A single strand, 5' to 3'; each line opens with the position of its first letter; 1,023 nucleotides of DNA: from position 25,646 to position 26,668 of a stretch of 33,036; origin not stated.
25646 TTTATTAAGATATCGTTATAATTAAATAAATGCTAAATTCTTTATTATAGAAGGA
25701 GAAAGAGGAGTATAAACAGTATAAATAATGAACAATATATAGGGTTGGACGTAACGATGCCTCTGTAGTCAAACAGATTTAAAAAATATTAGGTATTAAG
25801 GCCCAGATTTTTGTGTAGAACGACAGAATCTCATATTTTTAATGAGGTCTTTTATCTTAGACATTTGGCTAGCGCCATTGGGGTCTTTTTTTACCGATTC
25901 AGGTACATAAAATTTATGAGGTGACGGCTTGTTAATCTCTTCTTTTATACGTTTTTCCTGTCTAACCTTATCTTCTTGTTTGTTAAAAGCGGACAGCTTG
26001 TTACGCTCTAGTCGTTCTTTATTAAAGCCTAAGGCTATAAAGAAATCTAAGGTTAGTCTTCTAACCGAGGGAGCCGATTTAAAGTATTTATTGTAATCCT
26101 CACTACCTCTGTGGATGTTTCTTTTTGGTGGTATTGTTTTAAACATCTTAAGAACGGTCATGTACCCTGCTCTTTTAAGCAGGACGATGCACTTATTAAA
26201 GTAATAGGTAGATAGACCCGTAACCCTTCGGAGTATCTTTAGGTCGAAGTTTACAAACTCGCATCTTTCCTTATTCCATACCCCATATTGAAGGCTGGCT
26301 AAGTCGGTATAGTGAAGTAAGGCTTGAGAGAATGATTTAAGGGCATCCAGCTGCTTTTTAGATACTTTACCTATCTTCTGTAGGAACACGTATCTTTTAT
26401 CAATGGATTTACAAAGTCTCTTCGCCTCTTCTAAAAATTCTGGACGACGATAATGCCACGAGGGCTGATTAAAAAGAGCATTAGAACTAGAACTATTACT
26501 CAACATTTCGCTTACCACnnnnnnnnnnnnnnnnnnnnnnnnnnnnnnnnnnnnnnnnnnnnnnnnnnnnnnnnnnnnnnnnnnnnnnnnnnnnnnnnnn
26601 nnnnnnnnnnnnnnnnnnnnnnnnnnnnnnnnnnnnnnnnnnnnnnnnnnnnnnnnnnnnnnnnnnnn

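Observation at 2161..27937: T7-type podovirus virion module joined to a plasmid replication, partition and addiction module: candidate podoviral phage-plasmid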

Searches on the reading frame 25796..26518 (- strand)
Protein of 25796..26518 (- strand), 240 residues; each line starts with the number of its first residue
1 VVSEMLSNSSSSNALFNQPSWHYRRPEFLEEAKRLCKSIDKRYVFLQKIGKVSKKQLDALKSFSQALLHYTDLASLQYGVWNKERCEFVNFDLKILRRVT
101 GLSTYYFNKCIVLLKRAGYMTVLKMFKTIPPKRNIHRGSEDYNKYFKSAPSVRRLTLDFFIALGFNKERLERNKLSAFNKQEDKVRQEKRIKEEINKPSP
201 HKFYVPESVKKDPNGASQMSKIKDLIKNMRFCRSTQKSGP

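Call 12: search_protein_families(library=pfam, proteins=[window:25796-26518:-], max_evalue=0.01)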
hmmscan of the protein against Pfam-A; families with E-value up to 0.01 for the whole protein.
window:25796-26518:- (240 aa): 0 families

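Call 19: search_protein_families(library=phrogs, proteins=[window:25796-26518:-], max_evalue=0.01)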
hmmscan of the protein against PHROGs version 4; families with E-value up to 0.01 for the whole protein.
window:25796-26518:- (240 aa): 0 families

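Call 21: find_homologous_proteins(query=window:25796-26518:-, max_evalue=0.001)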
Query window:25796-26518:- (240 aa): 8 proteins with E <= 0.001 among 293 candidates.
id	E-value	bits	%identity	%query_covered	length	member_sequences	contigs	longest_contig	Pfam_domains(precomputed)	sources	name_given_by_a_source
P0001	5.9e-146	502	97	98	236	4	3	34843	-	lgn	-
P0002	1.3e-114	400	78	98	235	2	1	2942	-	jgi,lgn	jgi:hypothetical protein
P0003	6.3e-110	384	75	97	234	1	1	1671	-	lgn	-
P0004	1.5e-104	367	72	98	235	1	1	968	-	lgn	-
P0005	4.1e-96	339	68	97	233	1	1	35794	-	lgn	-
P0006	1.7e-79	285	58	100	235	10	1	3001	-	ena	-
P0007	2.8e-62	228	53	90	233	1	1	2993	-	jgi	jgi:hypothetical protein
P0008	1.2e-58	216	51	88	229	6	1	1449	-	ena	-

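Call 22: find_encoding_contigs(protein=P0001, flank=10000, max_places=5)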
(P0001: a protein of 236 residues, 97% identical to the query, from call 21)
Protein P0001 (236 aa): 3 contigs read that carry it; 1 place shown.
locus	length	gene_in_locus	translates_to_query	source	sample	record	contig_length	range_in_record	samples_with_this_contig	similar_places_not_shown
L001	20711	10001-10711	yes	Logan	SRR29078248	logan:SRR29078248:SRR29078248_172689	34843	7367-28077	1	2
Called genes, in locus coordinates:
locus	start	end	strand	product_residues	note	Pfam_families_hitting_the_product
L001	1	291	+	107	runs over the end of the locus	-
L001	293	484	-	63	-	-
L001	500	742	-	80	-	-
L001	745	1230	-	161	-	-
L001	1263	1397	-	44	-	-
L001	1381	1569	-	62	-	-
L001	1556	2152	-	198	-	-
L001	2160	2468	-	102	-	-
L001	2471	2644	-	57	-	-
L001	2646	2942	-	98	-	-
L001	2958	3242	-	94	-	PF07798:CCDC90-like (faint)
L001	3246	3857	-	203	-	PF00132:Hexapep, PF14602:Hexapep_2 (weak)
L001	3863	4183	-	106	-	-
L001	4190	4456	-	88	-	-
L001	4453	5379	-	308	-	PF03837:RecT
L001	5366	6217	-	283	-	PF09588:YqaJ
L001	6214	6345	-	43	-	-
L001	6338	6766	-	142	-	-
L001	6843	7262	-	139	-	-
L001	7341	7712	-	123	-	-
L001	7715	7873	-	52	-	-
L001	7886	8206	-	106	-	-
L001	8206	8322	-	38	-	-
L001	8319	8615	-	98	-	-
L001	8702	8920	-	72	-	-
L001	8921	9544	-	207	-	PF00142:Fer4_NifH (faint), PF01656:CbiA, PF02374:ArsA_ATPase (weak), PF07015:VirC1 (weak), PF09140:MipZ (faint), PF10609:ParA (weak), PF13614:AAA_31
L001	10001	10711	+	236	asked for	-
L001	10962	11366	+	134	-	PF00436:SSB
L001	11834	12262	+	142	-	PF00072:Response_reg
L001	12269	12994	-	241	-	PF00196:GerE, PF08281:Sigma70_r4_2 (weak)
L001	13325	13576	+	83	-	-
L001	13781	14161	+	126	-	PF08774:VRR_NUC (weak)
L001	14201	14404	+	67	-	-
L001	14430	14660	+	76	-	-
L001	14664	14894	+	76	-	-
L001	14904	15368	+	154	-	PF03592:Terminase_2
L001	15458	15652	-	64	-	-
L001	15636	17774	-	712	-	PF16510:P22_portal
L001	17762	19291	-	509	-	PF17289:Terminase_6C (weak)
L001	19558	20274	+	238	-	-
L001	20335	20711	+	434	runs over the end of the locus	-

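Call 23: find_encoding_contigs(protein=P0005, flank=10000, max_places=5)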
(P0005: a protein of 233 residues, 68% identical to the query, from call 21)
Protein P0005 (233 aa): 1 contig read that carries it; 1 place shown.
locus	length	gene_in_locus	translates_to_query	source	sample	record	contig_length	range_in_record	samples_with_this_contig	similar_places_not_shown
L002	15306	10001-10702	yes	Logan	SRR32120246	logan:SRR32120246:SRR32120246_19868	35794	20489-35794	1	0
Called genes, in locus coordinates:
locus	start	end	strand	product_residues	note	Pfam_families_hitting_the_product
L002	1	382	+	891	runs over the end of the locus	-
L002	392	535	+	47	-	-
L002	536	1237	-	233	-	-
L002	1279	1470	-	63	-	-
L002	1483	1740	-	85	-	-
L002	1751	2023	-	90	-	-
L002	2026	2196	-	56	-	-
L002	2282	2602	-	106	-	-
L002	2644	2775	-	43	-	-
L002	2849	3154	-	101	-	-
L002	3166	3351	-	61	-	-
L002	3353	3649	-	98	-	-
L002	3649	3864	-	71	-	-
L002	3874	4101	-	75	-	-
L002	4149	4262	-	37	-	-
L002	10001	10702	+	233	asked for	-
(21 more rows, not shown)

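Call 25: find_related_loci(query=A1, collection=genome_contigs, flank=10000)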
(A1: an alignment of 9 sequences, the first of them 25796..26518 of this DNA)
Query A1 (240 aa) in genome_contigs; peptide patterns used: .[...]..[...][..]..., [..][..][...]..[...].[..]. (x = any residue, [..] = any of these).
41 stretches matched a pattern, but none encodes a relative of the query by tblastn (E <= 1e-3).

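Call 26: find_related_loci(query=A1, collection=viral_contigs, flank=10000)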
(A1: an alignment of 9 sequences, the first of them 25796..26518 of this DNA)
Query A1 (240 aa) in viral_contigs; peptide patterns used: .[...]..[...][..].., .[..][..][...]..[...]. (x = any residue, [..] = any of these).
100 stretches matched a pattern; 1 encode a relative of the query (tblastn E <= 1e-3); 1 distinct loci.
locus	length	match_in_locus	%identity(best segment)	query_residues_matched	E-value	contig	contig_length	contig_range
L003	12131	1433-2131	58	1-240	4e-88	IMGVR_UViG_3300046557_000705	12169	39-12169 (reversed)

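Call 31: search_dna_similar(query=window:25796-26506:-, collection=plasmids, mode=protein, max_evalue=0.01, max_rows=15)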
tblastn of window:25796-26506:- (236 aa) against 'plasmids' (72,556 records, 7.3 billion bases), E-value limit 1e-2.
Records with a match: 10; places in all: 11; records where one place covers at least 80% of the query: 0.
Best place of each record, by identity: <60% 10.
By first word of the organism name: Legionella 9; Aquicella 1.
By predicted mobility (MOB-suite, as given by PLSDB): conjugative 7; non-mobilizable 3.
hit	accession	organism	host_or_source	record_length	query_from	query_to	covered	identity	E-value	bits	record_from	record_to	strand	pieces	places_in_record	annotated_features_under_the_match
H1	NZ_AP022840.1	Legionella antarctica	-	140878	54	173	51%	31.7%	2e-4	50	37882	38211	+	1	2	hypothetical protein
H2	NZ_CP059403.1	Legionella sp. PC1000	Biofilm - potable water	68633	54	166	48%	32.7%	1e-4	50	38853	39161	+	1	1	hypothetical protein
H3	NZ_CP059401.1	Legionella sp. PC1000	Biofilm - potable water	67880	54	166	48%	32.7%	2e-4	50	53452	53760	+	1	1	hypothetical protein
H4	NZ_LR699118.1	Aquicella lusitana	Borehole HDN1, spa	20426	47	166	51%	30.0%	4e-8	61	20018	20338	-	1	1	none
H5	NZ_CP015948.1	Legionella pneumophila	Isolate,environmental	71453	54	166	48%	31.9%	1e-3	47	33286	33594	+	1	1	hypothetical protein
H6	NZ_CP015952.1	Legionella pneumophila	Isolate,environmental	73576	54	166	48%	31.9%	1e-3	47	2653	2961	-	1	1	hypothetical protein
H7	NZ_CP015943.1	Legionella pneumophila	Isolate,clinical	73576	54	166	48%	31.9%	1e-3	47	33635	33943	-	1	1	hypothetical protein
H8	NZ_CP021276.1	Legionella pneumophila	Homo sapiens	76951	54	166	48%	31.9%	1e-3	47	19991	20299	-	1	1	hypothetical protein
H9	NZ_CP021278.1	Legionella pneumophila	Homo sapiens,sputum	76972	54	166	48%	31.9%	1e-3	47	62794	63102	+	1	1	hypothetical protein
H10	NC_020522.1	Legionella pneumophila subsp. pneumophila LPE509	-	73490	54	166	48%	30.1%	2e-3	47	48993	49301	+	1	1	hypothetical protein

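Call 32: search_dna_similar(query=window:25796-26506:-, collection=phages, mode=protein, max_evalue=0.01, max_rows=15)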
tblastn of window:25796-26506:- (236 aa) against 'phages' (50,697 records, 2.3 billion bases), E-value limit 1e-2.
No match.

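Call 34: get_annotated_region(hit=H5, flank=5000)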
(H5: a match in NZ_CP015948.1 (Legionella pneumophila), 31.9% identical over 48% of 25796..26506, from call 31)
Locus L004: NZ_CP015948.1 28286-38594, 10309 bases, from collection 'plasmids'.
description: Legionella pneumophila strain E2_N plasmid unnamed1, complete sequence
organism: Legionella pneumophila (NCBI taxid 446)
taxonomy: Bacteria; Pseudomonadota; Gammaproteobacteria; Legionellales; Legionellaceae; Legionella; Legionella pneumophila
host: -; source: Isolate,environmental; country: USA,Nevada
typing (MOB-suite, as given by PLSDB): conjugative; relaxase MOBF; mating-pair formation MPF_F
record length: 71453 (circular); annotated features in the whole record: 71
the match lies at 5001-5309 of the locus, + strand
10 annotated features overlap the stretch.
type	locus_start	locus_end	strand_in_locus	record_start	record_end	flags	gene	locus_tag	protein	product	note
CDS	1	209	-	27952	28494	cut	-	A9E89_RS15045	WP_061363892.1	hypothetical protein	-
CDS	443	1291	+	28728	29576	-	-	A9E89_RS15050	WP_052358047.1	class I SAM-dependent methyltransferase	-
CDS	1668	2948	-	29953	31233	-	-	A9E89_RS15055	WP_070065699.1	hypothetical protein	-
CDS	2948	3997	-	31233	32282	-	-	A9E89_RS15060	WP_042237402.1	ParA family protein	-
CDS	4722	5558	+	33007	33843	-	-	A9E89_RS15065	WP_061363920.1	hypothetical protein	-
CDS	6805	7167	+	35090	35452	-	-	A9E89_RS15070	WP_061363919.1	hypothetical protein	-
CDS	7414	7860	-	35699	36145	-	-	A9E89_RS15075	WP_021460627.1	PepSY domain-containing protein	-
CDS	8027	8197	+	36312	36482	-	-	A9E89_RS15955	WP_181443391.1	hypothetical protein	-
CDS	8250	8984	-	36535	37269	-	-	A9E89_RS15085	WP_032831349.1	transporter substrate-binding domain-containing protein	-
CDS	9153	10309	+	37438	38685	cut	-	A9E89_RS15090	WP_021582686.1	TolC family protein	GO:0055085 - transmembrane transport [Evidence IEA]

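Call 35: get_annotated_region(hit=H4, flank=5000)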
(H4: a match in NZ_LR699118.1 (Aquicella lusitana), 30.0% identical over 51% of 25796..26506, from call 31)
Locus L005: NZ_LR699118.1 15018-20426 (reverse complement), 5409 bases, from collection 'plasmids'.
description: Aquicella lusitana strain SGT-39 plasmid 5
organism: Aquicella lusitana (NCBI taxid 254246)
taxonomy: Bacteria; Pseudomonadota; Gammaproteobacteria; Legionellales; Coxiellaceae; Aquicella; Aquicella lusitana
host: -; source: Borehole HDN1, spa; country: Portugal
typing (MOB-suite, as given by PLSDB): non-mobilizable
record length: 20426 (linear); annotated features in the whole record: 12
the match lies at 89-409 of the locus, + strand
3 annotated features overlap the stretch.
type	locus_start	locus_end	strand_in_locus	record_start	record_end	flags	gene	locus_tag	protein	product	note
CDS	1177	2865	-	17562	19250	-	-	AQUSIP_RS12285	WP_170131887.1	type IV secretion system DNA-binding domain-containing protein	-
CDS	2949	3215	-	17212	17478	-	-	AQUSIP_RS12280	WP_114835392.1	mobilization protein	-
CDS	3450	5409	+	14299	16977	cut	traA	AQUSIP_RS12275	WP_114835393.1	Ti-type conjugative transfer relaxase TraA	-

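Call 37: search_protein_families(library=pfam, proteins=[L004:4722-5558:+, L004:1668-2948:-], max_evalue=0.05)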
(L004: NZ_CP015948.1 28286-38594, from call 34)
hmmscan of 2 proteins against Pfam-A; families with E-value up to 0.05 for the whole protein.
L004:4722-5558:+ (278 aa): 1 family
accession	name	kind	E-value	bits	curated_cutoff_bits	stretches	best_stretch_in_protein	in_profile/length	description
PF13730.12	HTH_36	-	0.00074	19.7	25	1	127-155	27-55/55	Helix-turn-helix domain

L004:1668-2948:- (426 aa): 4 families
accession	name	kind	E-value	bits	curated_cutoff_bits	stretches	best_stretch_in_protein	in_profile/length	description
PF14990.11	DUF4516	-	3.7e-05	23.8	27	0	244-251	23-30/46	Domain of unknown function (DUF4516)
PF11272.13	DUF3072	-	0.00034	20.8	27.5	0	216-236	5-25/56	Protein of unknown function (DUF3072)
PF24192.1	DUF7417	-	0.00048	20.3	27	0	242-263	45-66/75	Domain of unknown function (DUF7417)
PF23124.1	Xre_MbcA_ParS-like_N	-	0.011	16.8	28.6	0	191-215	44-68/77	Antitoxin Xre/MbcA/ParS-like, N-terminal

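Call 43: predict_structure(alignment_id=A1)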
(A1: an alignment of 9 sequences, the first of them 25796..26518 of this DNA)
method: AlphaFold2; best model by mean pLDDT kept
length: 240 residues; sequences in the alignment: 9
mean_pLDDT: 70.8   pTM: 0.59
mean pLDDT of the five models: 70.8, 68.9, 67.8, 67.4, 64.9
residues with pLDDT >= 90: 48; 70-90: 80; 50-70: 77; < 50: 35
segments of 3 or more residues with pLDDT < 50: 1-15, 126-129, 202-206, 232-240
pLDDT, mean of each block of 10 residues (from residue 1): 35 46 66 89 92 93 86 79 64 75 90 92 59 61 56 84 89 79 69 63 51 70 70 41
secondary structure, 60 per line:
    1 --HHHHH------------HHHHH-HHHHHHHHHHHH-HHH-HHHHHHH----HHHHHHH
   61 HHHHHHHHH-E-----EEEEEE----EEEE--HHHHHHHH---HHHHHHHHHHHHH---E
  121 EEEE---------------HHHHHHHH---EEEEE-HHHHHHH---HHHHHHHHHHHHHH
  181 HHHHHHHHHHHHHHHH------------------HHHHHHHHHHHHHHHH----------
elements in order: H3-7 H20-24 H26-37 H43-49 H54-69 E77-82 E87-90 H93-100 H104-116 E120-124 H140-147 E151-155 H157-163 H167-196 H215-230

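Call 47: fold_search(model_id=the predicted structure, library=pdb)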
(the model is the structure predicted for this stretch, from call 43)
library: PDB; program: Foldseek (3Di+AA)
matches with E <= 10: 686; with E <= 0.001: 0
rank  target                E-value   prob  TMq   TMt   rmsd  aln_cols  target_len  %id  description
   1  4l9t_A                3.1e-02  0.90  0.25  0.40  18.5       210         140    7  Crystal structure of MepR F27L mutant from multidrug resistant S. aureus clinical isolate (released 2013-09-11)
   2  4rgr_A                3.9e-02  0.85  0.24  0.38  20.1       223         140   11  Crystal Structure of Putative MarR Family Transcriptional Regulator HcaR from Acinetobacter sp. ADP (released 2015-03-04)
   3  3bj6_B                4.3e-02  0.89  0.26  0.38  15.9       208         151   11  Crystal structure of MarR family transcription regulator SP03579 (released 2007-12-18)
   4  3bj6_A                4.3e-02  0.89  0.26  0.38  15.9       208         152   11  Crystal structure of MarR family transcription regulator SP03579 (released 2007-12-18)
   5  4l9v                  4.3e-02  0.82  0.23  0.37  18.6       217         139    6  Crystal structure of Se-Met derivative MepR F27L mutant from multidrug resistant S. aureus clinical isolate (released 2013-09-11)
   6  5aip_A                4.3e-02  0.77  0.22  0.35  19.8       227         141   12  Crystal structure of NadR in complex with 4-hydroxyphenylacetate (released 2016-03-02)
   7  4rgu_B                4.6e-02  0.82  0.23  0.37  20.8       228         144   10  Crystal Structure of Putative MarR Family Transcriptional Regulator HcaR from Acinetobacter sp. ADP complexed with fer (released 2015-03-04)
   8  2nyx_A                7.7e-02  0.60  0.22  0.32  21.4       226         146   11  Crystal structure of RV1404 from Mycobacterium tuberculosis (released 2006-12-05)
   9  4zzl_A                8.2e-02  0.63  0.24  0.37  19.7       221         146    9  MexR R21W derepressor mutant causing multidrug resistance in P. aeruginosa by mexAB-oprM efflux pump expression (released 2016-07-27)
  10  3k0l_A                9.7e-02  0.63  0.23  0.37  19.7       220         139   12  Crystal Structure of Putative MarR Family Transcriptional Regulator from Acinetobacter sp. ADP (released 2009-10-13)
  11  5fb2_A                1.0e-01  0.69  0.24  0.39  17.6       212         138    8  S. aureus MepR F27L Mutant bound to oligodeoxyribonucleotide (released 2016-12-14)
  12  4fht_B                1.1e-01  0.57  0.24  0.38  12.1       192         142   15  Crystal Structure of the PcaV transcriptional regulator from Streptomyces coelicolor in complex with its natural ligan (released 2013-04-24)
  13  4pql_A                1.2e-01  0.87  0.23  0.38   6.9       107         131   10  N-Terminal domain of DNA binding protein (released 2014-06-11)
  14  4g9y                  1.2e-01  0.66  0.24  0.40  12.9       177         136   15  Crystal Structure of the PcaV transcriptional regulator from Streptomyces coelicolor (released 2013-06-05)
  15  4rgx_A                1.2e-01  0.63  0.23  0.38  19.7       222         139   10  Crystal Structure of Putative MarR Family Transcriptional Regulator HcaR from Acinetobacter sp. ADP complexed with 3,4 (released 2015-03-04)
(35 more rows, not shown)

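Call 51: search_protein_representatives(alignment_id=A1)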
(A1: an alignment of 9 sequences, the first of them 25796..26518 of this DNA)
Query: 9 sequences, 233 profile positions. Proteins with E-value up to 0.001 (for the whole library): 70; up to 1e-10: 12; up to 1e-30: 3. The best 70 are listed.
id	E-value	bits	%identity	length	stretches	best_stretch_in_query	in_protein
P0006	8.8e-117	405.0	-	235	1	1-229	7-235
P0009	2.8e-50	187.3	-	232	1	8-221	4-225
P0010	7.1e-37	143.5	-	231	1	20-221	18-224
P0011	9.1e-26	107.1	-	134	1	82-193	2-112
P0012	8.2e-15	71.3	-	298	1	9-187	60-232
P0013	1.5e-13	67.1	-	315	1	6-187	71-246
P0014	1.9e-13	66.8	-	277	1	9-195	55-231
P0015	5.8e-12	61.9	-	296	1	10-193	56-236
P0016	8.1e-12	61.5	-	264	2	12-122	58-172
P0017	4.5e-11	59.0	-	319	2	103-209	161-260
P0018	6.6e-11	58.5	-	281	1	8-224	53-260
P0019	6.7e-11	58.5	-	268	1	7-124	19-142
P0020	2.1e-10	56.9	-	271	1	8-189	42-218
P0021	3.4e-10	56.2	-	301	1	7-185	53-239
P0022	5.1e-10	55.6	-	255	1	9-205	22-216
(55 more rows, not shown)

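Call 53: search_protein_families(library=pfam, alignment_id=A4, max_evalue=0.001)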
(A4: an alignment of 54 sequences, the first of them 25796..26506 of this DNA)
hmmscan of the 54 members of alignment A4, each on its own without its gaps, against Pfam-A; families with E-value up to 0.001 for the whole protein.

A. member 1, window:25796-26506:- (236 aa): 0 families

B. families by the number of members that match (of 54 scanned): 3 families
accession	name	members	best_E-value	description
PF13730.12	HTH_36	5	1.8e-05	Helix-turn-helix domain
PF02387.20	IncFII_repA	1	7.2e-06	IncFII RepA protein family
PF13412.12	HTH_24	1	0.00067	Winged helix-turn-helix DNA-binding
